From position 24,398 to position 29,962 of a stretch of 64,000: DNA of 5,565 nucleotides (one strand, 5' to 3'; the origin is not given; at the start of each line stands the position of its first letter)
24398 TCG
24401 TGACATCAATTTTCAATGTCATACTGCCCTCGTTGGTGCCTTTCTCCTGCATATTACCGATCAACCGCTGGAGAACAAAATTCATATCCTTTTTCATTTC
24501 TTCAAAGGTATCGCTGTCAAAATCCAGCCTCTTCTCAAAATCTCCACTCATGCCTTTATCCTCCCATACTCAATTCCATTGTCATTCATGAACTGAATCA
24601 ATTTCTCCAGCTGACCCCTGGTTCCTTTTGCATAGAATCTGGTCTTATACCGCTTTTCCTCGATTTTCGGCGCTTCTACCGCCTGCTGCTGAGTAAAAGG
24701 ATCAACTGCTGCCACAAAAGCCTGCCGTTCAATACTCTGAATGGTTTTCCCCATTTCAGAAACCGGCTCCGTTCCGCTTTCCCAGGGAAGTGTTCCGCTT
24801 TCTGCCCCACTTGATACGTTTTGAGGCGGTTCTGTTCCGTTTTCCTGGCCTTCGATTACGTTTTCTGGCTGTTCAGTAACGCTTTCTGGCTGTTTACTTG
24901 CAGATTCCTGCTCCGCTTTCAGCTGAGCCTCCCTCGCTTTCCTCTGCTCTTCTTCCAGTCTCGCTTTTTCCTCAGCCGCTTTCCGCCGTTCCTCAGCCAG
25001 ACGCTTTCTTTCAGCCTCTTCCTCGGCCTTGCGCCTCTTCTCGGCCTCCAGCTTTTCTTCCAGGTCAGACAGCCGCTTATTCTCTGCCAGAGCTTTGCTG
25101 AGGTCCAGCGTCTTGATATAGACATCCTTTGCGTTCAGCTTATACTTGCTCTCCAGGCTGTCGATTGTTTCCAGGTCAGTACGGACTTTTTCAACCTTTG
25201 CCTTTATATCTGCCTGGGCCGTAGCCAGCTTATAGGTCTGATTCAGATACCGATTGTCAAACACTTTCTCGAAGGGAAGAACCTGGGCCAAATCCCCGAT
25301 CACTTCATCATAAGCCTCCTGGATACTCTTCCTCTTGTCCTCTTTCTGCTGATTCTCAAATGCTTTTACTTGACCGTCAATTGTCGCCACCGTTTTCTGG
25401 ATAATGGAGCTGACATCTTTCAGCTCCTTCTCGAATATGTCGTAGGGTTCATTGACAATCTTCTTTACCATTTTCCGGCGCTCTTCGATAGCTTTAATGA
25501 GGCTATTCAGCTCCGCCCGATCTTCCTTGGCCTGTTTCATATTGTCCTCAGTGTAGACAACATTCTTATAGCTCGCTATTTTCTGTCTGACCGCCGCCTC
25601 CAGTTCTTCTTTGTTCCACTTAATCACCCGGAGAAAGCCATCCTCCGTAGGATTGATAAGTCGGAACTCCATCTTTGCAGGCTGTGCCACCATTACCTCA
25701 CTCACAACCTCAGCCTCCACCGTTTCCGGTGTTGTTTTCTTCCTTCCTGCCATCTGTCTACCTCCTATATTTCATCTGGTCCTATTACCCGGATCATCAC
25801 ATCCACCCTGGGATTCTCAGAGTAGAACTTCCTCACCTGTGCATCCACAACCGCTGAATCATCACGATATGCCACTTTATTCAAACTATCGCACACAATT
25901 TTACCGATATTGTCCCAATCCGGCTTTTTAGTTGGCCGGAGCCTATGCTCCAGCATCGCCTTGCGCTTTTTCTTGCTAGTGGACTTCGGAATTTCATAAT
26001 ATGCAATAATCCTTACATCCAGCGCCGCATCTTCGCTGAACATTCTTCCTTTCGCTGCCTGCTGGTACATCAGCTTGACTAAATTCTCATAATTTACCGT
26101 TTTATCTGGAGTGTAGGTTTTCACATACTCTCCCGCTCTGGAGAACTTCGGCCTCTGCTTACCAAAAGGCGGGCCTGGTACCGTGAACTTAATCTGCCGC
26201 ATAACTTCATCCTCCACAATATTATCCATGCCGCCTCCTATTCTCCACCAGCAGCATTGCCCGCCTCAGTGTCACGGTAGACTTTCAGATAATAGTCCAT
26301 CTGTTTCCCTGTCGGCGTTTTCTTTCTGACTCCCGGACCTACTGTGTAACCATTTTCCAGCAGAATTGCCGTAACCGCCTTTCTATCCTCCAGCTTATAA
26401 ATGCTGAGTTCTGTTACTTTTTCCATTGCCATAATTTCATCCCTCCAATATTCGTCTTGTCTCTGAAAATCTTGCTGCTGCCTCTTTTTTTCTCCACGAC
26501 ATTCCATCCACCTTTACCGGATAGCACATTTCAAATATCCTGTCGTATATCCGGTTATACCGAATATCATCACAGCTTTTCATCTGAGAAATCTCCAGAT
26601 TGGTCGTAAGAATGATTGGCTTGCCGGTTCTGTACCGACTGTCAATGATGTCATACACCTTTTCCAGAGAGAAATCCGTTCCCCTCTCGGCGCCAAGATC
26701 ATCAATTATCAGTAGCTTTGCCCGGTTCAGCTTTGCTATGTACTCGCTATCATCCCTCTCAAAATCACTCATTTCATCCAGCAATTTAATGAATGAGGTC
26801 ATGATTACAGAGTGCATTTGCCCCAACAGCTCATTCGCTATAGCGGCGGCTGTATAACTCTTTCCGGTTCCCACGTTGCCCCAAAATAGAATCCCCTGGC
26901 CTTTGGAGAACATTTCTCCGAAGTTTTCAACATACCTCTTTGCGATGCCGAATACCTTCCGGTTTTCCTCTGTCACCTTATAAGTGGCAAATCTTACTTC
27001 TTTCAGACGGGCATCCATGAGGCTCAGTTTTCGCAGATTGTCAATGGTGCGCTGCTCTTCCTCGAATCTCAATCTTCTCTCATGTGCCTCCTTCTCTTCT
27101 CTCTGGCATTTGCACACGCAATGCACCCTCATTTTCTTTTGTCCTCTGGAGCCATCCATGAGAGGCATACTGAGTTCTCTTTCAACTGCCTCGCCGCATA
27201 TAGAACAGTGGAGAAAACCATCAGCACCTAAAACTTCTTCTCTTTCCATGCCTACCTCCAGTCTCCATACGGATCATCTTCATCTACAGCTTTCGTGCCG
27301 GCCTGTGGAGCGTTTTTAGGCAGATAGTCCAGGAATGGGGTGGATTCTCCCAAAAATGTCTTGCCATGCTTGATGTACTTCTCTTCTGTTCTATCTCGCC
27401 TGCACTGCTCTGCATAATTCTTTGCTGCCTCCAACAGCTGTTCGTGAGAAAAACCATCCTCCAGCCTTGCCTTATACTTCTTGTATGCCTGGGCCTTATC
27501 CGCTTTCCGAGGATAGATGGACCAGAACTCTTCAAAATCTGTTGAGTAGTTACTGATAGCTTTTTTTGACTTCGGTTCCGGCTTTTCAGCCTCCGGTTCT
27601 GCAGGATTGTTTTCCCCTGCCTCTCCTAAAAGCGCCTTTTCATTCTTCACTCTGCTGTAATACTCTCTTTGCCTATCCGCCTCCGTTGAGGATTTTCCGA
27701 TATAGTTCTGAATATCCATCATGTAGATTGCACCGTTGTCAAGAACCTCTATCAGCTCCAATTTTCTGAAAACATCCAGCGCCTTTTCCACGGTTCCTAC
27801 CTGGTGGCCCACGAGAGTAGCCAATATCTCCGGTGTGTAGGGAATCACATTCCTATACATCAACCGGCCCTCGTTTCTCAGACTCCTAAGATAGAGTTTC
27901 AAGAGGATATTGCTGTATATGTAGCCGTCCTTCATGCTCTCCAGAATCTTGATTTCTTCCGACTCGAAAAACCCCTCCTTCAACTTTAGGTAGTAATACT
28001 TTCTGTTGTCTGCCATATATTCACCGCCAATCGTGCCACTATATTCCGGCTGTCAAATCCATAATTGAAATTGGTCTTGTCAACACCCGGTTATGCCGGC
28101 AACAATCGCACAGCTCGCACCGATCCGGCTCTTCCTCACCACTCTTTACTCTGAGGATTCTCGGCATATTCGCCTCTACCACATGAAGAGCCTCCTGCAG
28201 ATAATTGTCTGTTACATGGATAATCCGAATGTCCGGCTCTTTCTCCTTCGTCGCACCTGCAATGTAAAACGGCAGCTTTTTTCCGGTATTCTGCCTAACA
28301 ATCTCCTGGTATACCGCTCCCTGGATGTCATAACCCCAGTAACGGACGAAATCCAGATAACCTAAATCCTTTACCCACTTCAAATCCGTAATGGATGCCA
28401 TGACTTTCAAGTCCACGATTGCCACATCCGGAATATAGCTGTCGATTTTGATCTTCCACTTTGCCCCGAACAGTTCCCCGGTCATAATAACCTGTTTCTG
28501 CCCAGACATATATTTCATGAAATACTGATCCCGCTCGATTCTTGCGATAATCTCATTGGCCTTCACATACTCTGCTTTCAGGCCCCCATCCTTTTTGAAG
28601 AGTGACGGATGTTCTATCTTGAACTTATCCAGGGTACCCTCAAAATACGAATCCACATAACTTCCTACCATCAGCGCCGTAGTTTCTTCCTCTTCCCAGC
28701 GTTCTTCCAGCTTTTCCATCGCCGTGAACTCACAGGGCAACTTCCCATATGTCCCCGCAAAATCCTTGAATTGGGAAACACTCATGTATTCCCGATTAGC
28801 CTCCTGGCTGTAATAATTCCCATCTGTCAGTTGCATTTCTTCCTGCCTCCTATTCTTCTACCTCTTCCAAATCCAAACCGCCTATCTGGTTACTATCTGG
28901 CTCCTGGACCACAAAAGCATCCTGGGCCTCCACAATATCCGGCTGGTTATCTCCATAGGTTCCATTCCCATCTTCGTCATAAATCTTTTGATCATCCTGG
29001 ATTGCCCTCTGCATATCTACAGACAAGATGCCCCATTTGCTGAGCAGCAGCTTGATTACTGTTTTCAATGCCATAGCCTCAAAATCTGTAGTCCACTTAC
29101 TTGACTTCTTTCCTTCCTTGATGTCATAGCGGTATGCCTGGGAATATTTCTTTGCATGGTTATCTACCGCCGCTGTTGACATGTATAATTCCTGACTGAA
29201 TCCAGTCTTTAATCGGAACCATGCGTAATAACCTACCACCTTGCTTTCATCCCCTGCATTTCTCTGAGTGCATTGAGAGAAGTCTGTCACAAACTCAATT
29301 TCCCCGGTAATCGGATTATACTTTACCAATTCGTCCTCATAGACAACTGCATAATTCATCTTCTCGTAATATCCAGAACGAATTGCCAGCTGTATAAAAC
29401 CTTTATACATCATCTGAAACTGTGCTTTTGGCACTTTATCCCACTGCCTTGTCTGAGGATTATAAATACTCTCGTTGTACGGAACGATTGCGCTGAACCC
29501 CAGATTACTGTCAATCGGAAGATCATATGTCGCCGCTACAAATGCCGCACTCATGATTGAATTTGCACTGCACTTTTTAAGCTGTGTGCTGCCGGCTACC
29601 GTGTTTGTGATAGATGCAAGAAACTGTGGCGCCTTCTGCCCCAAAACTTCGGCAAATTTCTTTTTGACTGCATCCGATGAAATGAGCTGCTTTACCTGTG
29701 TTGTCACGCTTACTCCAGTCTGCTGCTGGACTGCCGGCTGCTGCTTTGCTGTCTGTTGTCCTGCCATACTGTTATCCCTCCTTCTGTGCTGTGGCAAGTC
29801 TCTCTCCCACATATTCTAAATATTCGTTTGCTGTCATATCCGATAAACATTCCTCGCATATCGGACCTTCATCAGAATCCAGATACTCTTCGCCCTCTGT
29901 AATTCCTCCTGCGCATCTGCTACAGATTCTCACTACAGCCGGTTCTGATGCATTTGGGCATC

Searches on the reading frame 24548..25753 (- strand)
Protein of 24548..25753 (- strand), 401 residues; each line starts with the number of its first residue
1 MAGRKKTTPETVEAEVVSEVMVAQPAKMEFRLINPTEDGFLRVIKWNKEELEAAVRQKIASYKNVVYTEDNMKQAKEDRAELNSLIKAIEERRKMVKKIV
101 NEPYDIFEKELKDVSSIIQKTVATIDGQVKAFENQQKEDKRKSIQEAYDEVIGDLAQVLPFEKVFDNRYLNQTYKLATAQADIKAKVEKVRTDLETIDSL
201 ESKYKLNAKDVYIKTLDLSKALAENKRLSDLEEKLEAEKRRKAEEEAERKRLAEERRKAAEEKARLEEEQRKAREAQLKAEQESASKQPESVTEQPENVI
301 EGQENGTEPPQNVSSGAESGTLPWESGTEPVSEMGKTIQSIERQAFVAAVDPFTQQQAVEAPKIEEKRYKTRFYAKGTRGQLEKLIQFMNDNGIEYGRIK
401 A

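Call 28: find_encoding_contigs(protein=window:24548-25753:-, flank=10000, max_places=10)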
Protein window:24548-25753:- (401 aa): 24 contigs read that carry it; 8 places shown.
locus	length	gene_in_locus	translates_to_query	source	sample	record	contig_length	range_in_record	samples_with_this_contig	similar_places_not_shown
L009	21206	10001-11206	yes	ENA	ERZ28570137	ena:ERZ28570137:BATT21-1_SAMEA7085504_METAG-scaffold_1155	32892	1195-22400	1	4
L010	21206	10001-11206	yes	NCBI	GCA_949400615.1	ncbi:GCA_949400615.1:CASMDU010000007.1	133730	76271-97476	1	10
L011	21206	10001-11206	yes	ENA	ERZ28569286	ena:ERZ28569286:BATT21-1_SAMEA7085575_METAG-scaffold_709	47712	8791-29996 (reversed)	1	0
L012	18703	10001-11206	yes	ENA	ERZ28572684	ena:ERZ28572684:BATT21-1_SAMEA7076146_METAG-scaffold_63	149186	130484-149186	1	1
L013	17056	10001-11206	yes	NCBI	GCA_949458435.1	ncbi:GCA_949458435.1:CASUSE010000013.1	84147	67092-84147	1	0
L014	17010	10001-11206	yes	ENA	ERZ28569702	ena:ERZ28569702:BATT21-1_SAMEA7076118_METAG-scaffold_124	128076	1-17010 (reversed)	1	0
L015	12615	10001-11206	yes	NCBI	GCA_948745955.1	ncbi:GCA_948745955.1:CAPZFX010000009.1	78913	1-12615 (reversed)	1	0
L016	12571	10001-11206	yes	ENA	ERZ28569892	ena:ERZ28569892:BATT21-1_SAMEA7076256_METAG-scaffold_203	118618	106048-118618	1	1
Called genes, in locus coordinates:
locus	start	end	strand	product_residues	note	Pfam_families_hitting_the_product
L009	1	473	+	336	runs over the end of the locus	PF14057:GGGtGRT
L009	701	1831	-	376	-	PF00589:Phage_integrase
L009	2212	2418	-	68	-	-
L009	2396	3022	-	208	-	PF13443:HTH_26 (faint), PF01381:HTH_3, PF13560:HTH_31 (weak)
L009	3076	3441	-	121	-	PF07022:Phage_CI_repr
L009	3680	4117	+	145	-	PF13693:HTH_35 (faint), PF01022:HTH_5 (faint), PF04545:Sigma70_r4 (faint), PF13384:HTH_23 (faint), PF13443:HTH_26 (faint), PF13560:HTH_31 (faint), PF13936:HTH_38 (faint), PF01381:HTH_3 (weak), +1 more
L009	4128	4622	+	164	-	PF13560:HTH_31 (weak), PF01381:HTH_3 (weak)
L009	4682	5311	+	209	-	PF07486:Hydrolase_2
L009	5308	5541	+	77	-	-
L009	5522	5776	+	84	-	-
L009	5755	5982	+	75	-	-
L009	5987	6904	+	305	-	PF03837:RecT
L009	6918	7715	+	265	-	PF12684:DUF3799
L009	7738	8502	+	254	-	PF09681:Phage_rep_org_N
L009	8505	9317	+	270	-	PF01695:IstB_IS21, PF00004:AAA (weak)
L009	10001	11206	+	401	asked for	PF07083:DUF1351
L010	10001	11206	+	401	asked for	PF07083:DUF1351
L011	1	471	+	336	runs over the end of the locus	PF14057:GGGtGRT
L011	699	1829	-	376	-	PF00589:Phage_integrase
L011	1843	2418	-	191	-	PF26887:Phage_T4_End_IV (weak)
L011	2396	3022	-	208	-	PF13443:HTH_26 (faint), PF01381:HTH_3, PF13560:HTH_31 (weak)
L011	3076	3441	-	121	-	PF07022:Phage_CI_repr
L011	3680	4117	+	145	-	PF13693:HTH_35 (faint), PF01022:HTH_5 (faint), PF04545:Sigma70_r4 (faint), PF13384:HTH_23 (faint), PF13443:HTH_26 (faint), PF13560:HTH_31 (faint), PF13936:HTH_38 (faint), PF01381:HTH_3 (weak), +1 more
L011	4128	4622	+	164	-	PF13560:HTH_31 (weak), PF01381:HTH_3 (weak)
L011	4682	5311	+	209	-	PF07486:Hydrolase_2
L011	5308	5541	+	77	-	-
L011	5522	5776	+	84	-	-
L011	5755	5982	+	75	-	-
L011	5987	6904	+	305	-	PF03837:RecT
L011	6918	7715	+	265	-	PF12684:DUF3799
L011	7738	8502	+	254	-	PF09681:Phage_rep_org_N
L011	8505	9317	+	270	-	PF01695:IstB_IS21, PF00004:AAA (weak)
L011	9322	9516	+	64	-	-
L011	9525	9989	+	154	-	PF05866:RusA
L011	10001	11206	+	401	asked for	PF07083:DUF1351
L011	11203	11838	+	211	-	-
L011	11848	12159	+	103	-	-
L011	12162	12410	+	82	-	-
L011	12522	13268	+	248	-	-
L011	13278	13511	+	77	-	-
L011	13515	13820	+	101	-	-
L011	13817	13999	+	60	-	-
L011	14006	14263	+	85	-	-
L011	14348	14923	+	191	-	-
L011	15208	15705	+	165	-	-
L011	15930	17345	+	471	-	PF22555:DAM-like-phage1, PF22559:GNAT-phage-like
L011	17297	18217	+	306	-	PF02195:ParB_N (weak)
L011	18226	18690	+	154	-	PF13384:HTH_23 (faint)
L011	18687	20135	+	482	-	PF03237:Terminase_6N, PF17289:Terminase_6C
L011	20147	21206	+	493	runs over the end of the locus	PF21919:P23-45_portal_barrel, PF06074:Portal_Mu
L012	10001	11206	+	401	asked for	PF07083:DUF1351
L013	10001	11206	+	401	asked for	PF07083:DUF1351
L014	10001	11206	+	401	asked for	PF07083:DUF1351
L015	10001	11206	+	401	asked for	PF07083:DUF1351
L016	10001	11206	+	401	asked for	PF07083:DUF1351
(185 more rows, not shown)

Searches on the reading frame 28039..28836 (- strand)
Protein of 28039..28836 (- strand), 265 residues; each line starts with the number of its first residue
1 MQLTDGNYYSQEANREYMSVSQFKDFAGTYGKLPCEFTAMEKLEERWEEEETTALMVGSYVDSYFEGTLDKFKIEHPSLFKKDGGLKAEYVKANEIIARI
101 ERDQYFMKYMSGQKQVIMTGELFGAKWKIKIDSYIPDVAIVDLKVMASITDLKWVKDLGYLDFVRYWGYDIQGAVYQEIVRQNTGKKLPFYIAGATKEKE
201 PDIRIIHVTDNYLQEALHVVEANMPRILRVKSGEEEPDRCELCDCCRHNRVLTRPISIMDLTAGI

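Call 26: search_protein_families(library=pfam, proteins=[window:28039-28836:-], max_evalue=0.01)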
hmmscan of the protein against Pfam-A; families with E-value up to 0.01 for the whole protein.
window:28039-28836:- (265 aa): 1 family
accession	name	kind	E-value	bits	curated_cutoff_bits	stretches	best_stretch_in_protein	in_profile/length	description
PF12684.13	DUF3799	-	5.9e-84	281.9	26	1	19-249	1-233/233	PDDEXK-like domain of unknown function (DUF3799)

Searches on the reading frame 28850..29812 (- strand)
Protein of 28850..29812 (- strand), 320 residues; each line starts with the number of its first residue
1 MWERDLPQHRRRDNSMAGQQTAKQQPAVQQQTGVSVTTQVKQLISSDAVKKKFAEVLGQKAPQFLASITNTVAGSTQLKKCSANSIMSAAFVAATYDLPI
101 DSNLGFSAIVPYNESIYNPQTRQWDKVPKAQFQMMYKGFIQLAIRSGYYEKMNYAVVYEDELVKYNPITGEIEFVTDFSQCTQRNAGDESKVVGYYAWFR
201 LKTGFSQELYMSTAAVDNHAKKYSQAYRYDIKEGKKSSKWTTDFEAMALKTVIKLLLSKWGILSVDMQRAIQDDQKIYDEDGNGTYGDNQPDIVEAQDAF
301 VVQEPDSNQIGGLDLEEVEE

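Call 26: search_protein_families(library=pfam, proteins=[window:28850-29812:-], max_evalue=0.01)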
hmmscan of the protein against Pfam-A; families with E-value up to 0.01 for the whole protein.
window:28850-29812:- (320 aa): 2 families
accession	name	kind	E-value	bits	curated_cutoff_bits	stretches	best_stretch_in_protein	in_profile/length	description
PF03837.19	RecT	-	1.6e-38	132.7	24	1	63-278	2-188/198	RecT family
PF13964.12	Kelch_6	-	0.0057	17.1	25.3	0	116-130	32-46/50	Kelch motif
